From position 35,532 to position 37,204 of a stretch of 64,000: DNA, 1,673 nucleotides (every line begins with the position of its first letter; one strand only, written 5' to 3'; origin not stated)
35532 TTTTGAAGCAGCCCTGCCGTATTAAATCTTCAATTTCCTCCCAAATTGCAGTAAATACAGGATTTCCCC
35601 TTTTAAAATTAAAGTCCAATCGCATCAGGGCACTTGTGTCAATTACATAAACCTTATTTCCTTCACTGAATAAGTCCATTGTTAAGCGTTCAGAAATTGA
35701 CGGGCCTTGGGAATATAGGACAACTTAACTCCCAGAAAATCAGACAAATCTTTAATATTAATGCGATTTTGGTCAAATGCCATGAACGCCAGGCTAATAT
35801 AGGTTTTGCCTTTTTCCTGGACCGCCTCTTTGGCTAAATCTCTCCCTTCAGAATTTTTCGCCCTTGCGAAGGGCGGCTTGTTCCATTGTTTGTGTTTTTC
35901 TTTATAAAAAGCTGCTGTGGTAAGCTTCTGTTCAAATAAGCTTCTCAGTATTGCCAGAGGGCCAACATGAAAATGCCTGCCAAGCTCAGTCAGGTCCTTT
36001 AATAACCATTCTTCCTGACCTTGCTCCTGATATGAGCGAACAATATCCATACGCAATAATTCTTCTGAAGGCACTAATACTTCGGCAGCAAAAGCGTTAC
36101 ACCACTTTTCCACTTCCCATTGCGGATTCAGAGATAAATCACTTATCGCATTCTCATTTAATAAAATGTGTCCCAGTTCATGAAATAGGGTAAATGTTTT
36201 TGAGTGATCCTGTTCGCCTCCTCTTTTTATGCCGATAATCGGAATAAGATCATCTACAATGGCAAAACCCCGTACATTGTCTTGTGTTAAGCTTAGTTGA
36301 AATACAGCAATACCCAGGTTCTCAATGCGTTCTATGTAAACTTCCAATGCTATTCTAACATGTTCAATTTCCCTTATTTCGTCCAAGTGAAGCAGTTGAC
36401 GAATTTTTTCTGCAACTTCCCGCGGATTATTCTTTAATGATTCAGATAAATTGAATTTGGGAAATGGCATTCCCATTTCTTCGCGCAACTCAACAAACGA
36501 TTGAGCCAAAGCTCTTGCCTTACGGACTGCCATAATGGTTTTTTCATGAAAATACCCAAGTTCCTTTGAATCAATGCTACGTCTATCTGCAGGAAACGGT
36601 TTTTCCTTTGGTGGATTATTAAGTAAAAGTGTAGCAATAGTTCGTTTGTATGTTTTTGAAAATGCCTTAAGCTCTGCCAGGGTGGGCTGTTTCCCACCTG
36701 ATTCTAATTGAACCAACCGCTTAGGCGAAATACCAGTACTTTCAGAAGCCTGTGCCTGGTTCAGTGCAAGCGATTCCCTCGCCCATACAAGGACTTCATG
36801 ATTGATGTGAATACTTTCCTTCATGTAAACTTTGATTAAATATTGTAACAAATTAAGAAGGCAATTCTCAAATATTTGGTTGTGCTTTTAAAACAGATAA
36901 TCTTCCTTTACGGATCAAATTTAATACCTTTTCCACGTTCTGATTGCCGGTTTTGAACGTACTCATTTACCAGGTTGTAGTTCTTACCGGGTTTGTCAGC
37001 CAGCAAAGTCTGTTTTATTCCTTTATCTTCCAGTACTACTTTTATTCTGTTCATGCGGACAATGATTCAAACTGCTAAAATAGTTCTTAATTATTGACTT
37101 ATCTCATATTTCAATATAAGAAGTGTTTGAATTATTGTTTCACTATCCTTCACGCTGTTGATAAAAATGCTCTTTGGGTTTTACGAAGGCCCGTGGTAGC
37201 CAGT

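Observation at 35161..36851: XRE-HTH/ImmA-IrrE metallopeptidase fused gene coupled to a DUF4411 PIN-like protein, directly downstream of dnaG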

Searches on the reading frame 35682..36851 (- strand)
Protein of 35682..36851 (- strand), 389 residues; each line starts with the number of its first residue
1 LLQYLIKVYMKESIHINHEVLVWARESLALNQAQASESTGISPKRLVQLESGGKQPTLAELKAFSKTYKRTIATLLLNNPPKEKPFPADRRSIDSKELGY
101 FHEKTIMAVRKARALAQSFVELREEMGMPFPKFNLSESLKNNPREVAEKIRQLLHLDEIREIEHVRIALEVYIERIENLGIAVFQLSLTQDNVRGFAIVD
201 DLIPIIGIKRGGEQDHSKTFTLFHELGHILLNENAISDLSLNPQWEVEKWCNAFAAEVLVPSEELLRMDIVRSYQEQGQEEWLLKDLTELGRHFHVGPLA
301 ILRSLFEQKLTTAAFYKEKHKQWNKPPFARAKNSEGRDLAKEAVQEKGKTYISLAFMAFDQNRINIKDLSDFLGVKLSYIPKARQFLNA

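Call 3: search_protein_families(library=pfam, proteins=[window:35682-36851:-], max_evalue=0.1)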
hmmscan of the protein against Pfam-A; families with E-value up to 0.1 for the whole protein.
window:35682-36851:- (389 aa): 7 families
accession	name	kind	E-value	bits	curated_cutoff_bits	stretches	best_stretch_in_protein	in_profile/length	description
PF06114.19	Peptidase_M78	-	3.7e-14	53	22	1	177-302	2-119/123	IrrE N-terminal-like domain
PF01381.28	HTH_3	-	8.5e-09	35.8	23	1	23-73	3-53/55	Helix-turn-helix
PF12844.13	HTH_19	-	0.00044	20.6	30.2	1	24-77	7-59/64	Helix-turn-helix domain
PF13413.12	HTH_25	-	0.0031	17.7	24.6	1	21-52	2-33/62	Helix-turn-helix domain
PF13560.12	HTH_31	-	0.0041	17.8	27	1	24-69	9-55/64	Helix-turn-helix domain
PF03485.21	Arg_tRNA_synt_N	-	0.025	15.6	21.5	1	133-168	43-76/85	Arginyl tRNA synthetase N terminal domain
PF19996.4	ivWA-helical_N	-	0.054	13.4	27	0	293-330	160-197/270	N-terminal helical region fused to the FtsH ternary system vWA domain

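Call 4: search_protein_families(library=padloc, proteins=[window:35682-36851:-], max_evalue=0.1)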
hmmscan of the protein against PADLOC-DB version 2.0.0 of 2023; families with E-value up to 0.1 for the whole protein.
window:35682-36851:- (389 aa): 17 families
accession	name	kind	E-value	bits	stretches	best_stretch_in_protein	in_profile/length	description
PDLC03949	RmrA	-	5.3e-19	66.3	1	16-330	2-287/363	-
PDLC03944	RmrA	-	2.4e-12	44.6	1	16-271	6-253/384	-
PDLC03953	RmrA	-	6.8e-12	43.3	1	19-264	8-248/373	-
PDLC03954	RmrA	-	3e-11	40.9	1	17-272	11-263/380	-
PDLC03946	RmrA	-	4e-10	36.9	1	17-266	3-234/357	-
PDLC03952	RmrA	-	1e-09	35.8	1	21-265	27-269/395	-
PDLC04141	capP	-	1.6e-09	35.6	1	159-266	12-119/242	capP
PDLC03948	RmrA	-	4.9e-09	33.6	1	19-266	11-257/397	-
PDLC03945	RmrA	-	7.7e-09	33.2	1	30-267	16-258/394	-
PDLC03955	RmrA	-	1.4e-08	32.4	1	16-267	20-258/371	-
PDLC03951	RmrA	-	1.5e-08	32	1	19-266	11-253/400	-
PDLC02926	HTH_VI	-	5.2e-08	31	1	21-77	6-62/92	-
PDLC04776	PDC-M69B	-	3.1e-07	28.3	1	181-373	45-240/272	-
PDLC03947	RmrA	-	7.1e-07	26.4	1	16-264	11-256/383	-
PDLC03950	RmrA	-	8.4e-06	23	1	171-268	150-247/369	-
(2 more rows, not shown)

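Call 5: search_protein_families(library=ncbifam, proteins=[window:35682-36851:-], max_evalue=0.1)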
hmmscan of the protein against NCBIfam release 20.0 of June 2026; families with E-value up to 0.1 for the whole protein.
window:35682-36851:- (389 aa): 5 families
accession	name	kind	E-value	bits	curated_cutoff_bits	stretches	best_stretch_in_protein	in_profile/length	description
NF052239.1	antitox_spr1629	equivalog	4.3e-08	32.7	335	1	107-267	93-258/377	spr1629 family repressor/antitoxin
NF041951.1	phage_RstR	subfamily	1.6e-05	25.1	80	1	21-79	7-65/108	RstR family transcriptional repressor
TIGR03070.1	couple_hipB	subfamily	0.0021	18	71.65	1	22-61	8-47/58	type II toxin-antitoxin system Y4mF family antitoxin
TIGR03830.1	CxxCG_CxxCG_HTH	subfamily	0.019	14.7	61.8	1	21-62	70-111/127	type II TA system antitoxin MqsA family protein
NF007238.0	PRK09672.1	equivalog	0.086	12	274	0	220-261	167-206/309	phage exclusion protein Lit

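Call 14: search_solved_structures(query=window:35682-36851:-, max_evalue=1, show_alignments=3)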
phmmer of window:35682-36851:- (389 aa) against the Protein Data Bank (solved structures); distinct sequences matched with E-value up to 1: 3.
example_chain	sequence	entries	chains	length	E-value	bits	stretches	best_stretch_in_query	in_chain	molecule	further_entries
9vzy_A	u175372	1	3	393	2.8e-27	99.3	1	18-384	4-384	HTH cro/C1-type domain-containing protein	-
2mez_A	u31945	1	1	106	0.001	21.7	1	18-87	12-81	Multiprotein Bridging Factor (MBP-like)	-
1y9q_A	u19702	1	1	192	0.58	12.7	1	25-89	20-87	transcriptional regulator, HTH_3 family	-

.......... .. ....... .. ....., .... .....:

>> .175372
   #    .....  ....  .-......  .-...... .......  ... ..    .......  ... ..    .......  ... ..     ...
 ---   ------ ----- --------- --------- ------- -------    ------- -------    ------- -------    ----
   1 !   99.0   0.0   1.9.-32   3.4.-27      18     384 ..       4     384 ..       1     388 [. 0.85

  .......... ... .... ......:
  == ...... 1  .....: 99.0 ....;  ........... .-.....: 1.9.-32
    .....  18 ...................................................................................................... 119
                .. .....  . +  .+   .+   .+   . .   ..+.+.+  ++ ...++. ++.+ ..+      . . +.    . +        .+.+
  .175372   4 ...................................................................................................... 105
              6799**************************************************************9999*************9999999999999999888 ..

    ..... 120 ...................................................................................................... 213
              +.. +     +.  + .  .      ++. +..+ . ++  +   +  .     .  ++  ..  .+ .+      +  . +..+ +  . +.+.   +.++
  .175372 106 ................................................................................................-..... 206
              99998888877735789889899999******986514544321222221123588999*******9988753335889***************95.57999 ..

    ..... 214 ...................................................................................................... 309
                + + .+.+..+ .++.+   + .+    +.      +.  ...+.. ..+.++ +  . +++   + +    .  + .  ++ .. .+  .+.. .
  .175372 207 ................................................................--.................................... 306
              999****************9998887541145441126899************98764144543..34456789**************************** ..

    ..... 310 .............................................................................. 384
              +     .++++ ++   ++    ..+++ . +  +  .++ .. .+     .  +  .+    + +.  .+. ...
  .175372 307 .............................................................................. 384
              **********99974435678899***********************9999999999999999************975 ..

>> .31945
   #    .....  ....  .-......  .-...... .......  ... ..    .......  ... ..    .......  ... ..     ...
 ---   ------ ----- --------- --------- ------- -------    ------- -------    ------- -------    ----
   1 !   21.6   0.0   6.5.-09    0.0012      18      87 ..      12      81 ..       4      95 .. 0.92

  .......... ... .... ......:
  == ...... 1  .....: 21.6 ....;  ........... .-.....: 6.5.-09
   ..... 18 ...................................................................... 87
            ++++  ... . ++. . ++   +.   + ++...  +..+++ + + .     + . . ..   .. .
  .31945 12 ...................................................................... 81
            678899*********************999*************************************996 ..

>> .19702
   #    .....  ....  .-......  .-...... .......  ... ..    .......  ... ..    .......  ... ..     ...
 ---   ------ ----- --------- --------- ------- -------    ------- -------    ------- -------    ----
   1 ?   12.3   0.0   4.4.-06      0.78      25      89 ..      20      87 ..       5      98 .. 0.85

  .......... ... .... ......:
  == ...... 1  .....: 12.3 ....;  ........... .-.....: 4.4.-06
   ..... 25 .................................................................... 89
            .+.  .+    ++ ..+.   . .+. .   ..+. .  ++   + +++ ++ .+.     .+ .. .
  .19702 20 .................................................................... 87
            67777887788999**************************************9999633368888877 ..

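Call 20: find_homologous_proteins(query=window:35682-36851:-)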
Query window:35682-36851:- (389 aa): 821 proteins with E <= 0.001 among 6461 candidates; the best 120 are listed.
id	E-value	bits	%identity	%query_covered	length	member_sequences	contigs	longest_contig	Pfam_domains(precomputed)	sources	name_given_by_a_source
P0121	4.5e-220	748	90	98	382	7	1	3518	PF01381.29,PF06114.20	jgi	jgi:Zn-dependent peptidase ImmA (M78 family)/DNA-binding XRE family transcriptional regulator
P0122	3.3e-210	716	86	98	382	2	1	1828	PF01381.29,PF06114.20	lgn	-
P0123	3.4e-208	709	85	98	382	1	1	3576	PF01381.29,PF06114.20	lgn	-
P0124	1.8e-205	700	85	97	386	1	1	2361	PF06114.20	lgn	-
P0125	4.4e-204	696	81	98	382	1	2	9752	PF01381.29,PF06114.20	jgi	jgi:Zn-dependent peptidase ImmA (M78 family)/DNA-binding XRE family transcriptional regulator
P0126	3.3e-203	693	81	98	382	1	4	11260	PF01381.29,PF06114.20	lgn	-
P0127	9.3e-203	691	82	98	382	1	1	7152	PF01381.29,PF06114.20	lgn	-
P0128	2.7e-201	687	80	98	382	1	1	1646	PF01381.29,PF06114.20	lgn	-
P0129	7.0e-201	685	81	98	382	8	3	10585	PF01381.29,PF06114.20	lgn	-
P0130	1.3e-200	684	80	98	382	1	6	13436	PF01381.29,PF06114.20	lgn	-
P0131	1.6e-200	684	80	98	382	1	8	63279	PF06114.20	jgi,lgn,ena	-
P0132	1.7e-200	684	80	98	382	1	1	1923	PF06114.20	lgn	-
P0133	3.0e-200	683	80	97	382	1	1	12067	PF01381.29,PF06114.20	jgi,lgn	-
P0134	3.4e-200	683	80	98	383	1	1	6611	PF01381.29,PF06114.20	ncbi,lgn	ncbi:MAG: ImmA/IrrE family metallo-endopeptidase [bacterium]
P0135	5.8e-200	682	80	98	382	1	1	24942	PF06114.20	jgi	-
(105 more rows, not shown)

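Call 59: search_solved_structures(query=A4, max_evalue=0.01, show_alignments=1)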
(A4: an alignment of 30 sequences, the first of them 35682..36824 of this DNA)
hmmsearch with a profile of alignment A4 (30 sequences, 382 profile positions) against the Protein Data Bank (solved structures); distinct sequences matched with E-value up to 0.01: 2.
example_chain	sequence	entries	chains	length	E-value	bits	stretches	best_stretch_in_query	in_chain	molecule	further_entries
9vzy_A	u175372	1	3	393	8e-38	133.4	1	9-376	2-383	HTH cro/C1-type domain-containing protein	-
2mez_A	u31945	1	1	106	0.00093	21.3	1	11-80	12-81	Multiprotein Bridging Factor (MBP-like)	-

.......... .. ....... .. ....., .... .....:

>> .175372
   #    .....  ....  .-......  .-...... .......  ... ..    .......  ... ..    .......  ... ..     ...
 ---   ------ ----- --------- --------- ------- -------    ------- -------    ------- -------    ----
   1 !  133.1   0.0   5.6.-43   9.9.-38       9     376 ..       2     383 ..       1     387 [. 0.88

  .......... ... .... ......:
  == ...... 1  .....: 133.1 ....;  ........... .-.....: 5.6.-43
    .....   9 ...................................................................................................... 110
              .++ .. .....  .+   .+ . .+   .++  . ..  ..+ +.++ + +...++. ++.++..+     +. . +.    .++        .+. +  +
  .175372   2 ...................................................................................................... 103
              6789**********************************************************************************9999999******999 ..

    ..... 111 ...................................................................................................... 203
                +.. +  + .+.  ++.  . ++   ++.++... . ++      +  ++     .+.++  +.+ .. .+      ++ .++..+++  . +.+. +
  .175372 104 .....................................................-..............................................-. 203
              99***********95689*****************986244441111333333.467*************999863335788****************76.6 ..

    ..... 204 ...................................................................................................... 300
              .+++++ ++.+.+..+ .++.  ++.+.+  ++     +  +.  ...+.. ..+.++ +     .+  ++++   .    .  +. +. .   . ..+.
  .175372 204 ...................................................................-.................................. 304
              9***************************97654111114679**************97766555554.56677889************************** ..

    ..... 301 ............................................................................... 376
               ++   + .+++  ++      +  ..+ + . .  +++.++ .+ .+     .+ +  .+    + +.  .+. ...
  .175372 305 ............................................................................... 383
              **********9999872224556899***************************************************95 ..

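Call 70: predict_structure(alignment_id=A4)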
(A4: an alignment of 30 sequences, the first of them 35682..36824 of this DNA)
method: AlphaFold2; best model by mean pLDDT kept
length: 380 residues; sequences in the alignment: 30
mean_pLDDT: 67.8   pTM: 0.51
mean pLDDT of the five models: 67.8, 47.4, 45.0, 45.0, 44.2
residues with pLDDT >= 90: 29; 70-90: 159; 50-70: 116; < 50: 76
segments of 3 or more residues with pLDDT < 50: 1-3, 73-90, 226-230, 272-288, 315-338, 375-380
pLDDT, mean of each block of 10 residues (from residue 1): 60 81 88 93 87 86 71 41 42 63 75 78 83 86 87 80 90 82 71 77 75 87 57 64 79 57 62 48 47 59 65 45 33 47 63 61 57 47
secondary structure, 60 per line:
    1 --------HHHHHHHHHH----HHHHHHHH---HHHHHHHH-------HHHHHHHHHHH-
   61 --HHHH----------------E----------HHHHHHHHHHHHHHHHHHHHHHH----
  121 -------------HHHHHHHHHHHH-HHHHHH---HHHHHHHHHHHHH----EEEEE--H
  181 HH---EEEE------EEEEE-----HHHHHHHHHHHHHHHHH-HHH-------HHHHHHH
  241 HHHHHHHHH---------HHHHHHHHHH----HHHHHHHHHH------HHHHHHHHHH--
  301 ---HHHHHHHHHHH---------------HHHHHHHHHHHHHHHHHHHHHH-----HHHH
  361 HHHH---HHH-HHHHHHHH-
elements in order: H9-18 H23-30 H34-41 H49-59 H63-66 H94-116 H134-145 H147-152 H156-168 E173-177 E186-189 E196-200 H206-222 H234-249 H259-268 H273-282 H289-298 H304-314 H330-351 H357-364 H372-379

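Call 74: fold_search(model_id=the predicted structure, library=pdb)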
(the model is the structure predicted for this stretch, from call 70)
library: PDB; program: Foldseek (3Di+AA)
matches with E <= 10: 462; with E <= 0.001: 0
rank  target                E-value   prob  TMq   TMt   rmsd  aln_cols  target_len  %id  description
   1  6jq1_B                8.7e-03  1.00  0.15  0.43   1.1        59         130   34  Crystal Structure of DdrO from Deinococcus geothermalis (released 2019-08-28)
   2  6jq1_A                1.1e-02  1.00  0.16  0.45   8.4        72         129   29  Crystal Structure of DdrO from Deinococcus geothermalis (released 2019-08-28)
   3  5fd4_A                1.3e-02  0.63  0.15  0.18  20.8       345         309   10  Crystal Structure of ComR from Streptococcus suis (released 2016-11-02)
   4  6qer_D                1.4e-02  0.77  0.15  0.20  19.3       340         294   10  Apo Form Of ComR From S. Thermophilus in space group C2 (released 2019-02-20)
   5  1y9q                  1.6e-02  1.00  0.16  0.33   1.9        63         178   27  Crystal Structure of HTH_3 family Transcriptional Regulator from Vibrio cholerae (released 2005-01-04)
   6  2axu_G                1.7e-02  0.57  0.15  0.18  23.4       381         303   11  Structure of PrgX (released 2005-12-06)
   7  2axu_B                1.8e-02  0.66  0.15  0.19  18.8       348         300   13  Structure of PrgX (released 2005-12-06)
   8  6hua_A                1.9e-02  0.63  0.15  0.19  17.7       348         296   14  the competence regulator ComR from Streptococcus vestibularis in complex with its cognate signaling peptide XIP (released 2019-10-23)
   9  6rnz_A                2.0e-02  1.00  0.15  0.83   1.1        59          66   32  Crystal structure of the N-terminal HTH DNA-binding domain of the essential repressor DdrO from radiation-resistant De (released 2019-10-09)
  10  3u3w_A                2.5e-02  0.75  0.16  0.21  16.5       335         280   10  Crystal Structure of Bacillus thuringiensis PlcR in complex with the peptide PapR7 and DNA (released 2013-01-09)
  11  2axu_E                2.5e-02  0.57  0.15  0.19  18.8       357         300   12  Structure of PrgX (released 2005-12-06)
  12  2grm_C                2.6e-02  0.54  0.15  0.19  21.4       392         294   11  Crystal structure of PrgX/iCF10 complex (released 2007-04-03)
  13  9a7f_A                2.7e-02  1.00  0.18  0.44   9.0       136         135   15  Integrative model of RGHR-DLDH1 by crosslinking MS and deep learning (released 2024-09-18)
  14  6qer_C                2.7e-02  0.63  0.16  0.20  23.5       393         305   12  Apo Form Of ComR From S. Thermophilus in space group C2 (released 2019-02-20)
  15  2b5a_B                2.9e-02  1.00  0.15  0.73   1.0        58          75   14  C.BclI, Control Element of the BclI Restriction-Modification System (released 2006-01-03)
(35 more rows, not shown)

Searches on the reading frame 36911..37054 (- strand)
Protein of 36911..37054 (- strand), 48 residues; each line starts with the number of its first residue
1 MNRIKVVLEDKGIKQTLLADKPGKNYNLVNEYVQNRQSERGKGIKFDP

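Call 25: search_protein_families(library=pfam, proteins=[window:36911-37054:-], max_evalue=1)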
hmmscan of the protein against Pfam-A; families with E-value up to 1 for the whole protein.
seq(48 aa): 1 family
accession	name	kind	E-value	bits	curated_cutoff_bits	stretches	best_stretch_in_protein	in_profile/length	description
PF13443.12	HTH_26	-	0.058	14.1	22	1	3-36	1-34/63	Cro/C1-type HTH DNA-binding domain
